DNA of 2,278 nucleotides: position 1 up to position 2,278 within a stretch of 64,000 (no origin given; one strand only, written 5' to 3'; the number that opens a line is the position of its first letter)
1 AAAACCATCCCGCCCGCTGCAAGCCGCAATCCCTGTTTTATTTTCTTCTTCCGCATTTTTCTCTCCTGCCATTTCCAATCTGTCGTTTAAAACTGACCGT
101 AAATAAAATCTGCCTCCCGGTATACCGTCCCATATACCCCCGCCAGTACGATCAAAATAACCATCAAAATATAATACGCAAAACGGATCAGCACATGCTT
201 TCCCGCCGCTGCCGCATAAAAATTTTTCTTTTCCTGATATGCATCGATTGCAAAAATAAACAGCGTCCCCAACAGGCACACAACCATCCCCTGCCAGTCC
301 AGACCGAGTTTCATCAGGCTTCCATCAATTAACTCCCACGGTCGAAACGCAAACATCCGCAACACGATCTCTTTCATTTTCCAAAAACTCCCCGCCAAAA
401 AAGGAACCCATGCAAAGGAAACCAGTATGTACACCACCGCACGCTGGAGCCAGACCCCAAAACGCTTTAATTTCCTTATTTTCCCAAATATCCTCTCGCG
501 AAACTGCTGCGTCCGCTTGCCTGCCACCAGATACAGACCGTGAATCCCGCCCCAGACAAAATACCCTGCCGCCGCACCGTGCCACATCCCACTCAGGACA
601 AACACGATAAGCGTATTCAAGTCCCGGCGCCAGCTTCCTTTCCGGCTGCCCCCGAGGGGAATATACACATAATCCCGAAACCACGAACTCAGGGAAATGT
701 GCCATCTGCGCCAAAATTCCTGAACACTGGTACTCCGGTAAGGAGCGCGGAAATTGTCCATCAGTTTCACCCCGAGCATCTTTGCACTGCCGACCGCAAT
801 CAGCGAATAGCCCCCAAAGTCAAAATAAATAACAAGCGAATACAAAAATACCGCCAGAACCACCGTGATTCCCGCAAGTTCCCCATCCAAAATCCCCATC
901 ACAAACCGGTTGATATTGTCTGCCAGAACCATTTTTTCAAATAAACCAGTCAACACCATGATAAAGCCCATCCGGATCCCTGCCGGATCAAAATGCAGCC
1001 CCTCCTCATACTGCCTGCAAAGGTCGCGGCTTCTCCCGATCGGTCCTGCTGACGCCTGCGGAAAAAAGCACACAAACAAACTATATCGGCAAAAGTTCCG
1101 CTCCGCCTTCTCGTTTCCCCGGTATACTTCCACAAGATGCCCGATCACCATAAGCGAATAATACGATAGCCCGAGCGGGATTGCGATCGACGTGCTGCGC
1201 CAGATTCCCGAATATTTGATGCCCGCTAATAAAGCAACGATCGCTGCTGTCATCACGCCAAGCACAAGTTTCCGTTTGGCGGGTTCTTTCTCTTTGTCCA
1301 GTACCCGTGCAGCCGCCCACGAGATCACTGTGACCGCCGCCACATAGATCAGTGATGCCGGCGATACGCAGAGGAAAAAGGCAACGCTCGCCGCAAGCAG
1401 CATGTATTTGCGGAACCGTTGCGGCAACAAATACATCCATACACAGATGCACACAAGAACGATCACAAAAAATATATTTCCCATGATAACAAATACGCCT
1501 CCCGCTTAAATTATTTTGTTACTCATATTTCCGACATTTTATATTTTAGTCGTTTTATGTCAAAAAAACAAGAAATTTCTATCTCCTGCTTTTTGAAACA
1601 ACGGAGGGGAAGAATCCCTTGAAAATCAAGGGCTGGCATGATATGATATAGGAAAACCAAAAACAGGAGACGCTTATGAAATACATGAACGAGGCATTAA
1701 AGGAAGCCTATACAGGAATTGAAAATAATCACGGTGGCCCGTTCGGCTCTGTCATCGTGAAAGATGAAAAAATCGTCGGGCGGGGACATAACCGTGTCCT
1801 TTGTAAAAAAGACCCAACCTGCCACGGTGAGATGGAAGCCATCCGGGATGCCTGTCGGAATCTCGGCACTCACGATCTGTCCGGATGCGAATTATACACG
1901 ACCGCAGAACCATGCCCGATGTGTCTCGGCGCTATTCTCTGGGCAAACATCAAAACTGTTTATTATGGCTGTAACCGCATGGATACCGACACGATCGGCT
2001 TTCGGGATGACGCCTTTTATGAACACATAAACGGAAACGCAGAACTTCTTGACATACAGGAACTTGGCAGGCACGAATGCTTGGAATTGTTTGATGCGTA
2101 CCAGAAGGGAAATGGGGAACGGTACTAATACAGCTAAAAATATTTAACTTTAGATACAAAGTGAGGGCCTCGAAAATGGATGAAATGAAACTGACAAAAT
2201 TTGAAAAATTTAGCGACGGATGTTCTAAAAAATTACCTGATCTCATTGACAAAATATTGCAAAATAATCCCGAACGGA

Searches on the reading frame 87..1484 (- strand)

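Call 25: search_protein_families(library=pfam, max_evalue=0.001, proteins=[window:87-1484:-])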
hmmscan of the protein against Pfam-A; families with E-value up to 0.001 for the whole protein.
window:87-1484:- (465 aa): 2 families
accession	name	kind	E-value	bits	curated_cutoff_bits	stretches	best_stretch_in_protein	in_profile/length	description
PF03062.24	MBOAT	-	7e-30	104.9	27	1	130-333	80-305/337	MBOAT, membrane-bound O-acyltransferase family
PF13813.11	MBOAT_2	-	3.4e-07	30.9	25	1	244-306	4-68/85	Membrane bound O-acyl transferase family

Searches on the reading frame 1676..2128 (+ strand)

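Call 72: search_protein_families(library=pfam, max_evalue=0.001, proteins=[window:1676-2128:+])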
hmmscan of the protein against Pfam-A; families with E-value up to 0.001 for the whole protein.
window:1676-2128:+ (150 aa): 2 families
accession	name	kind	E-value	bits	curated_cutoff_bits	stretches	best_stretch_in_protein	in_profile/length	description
PF00383.29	dCMP_cyt_deam_1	-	1e-27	96.4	25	1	2-99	6-102/102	Cytidine and deoxycytidylate deaminase zinc-binding region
PF14437.12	MafB19-deam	-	7.8e-24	84.6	27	1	2-108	5-110/142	MafB19-like deaminase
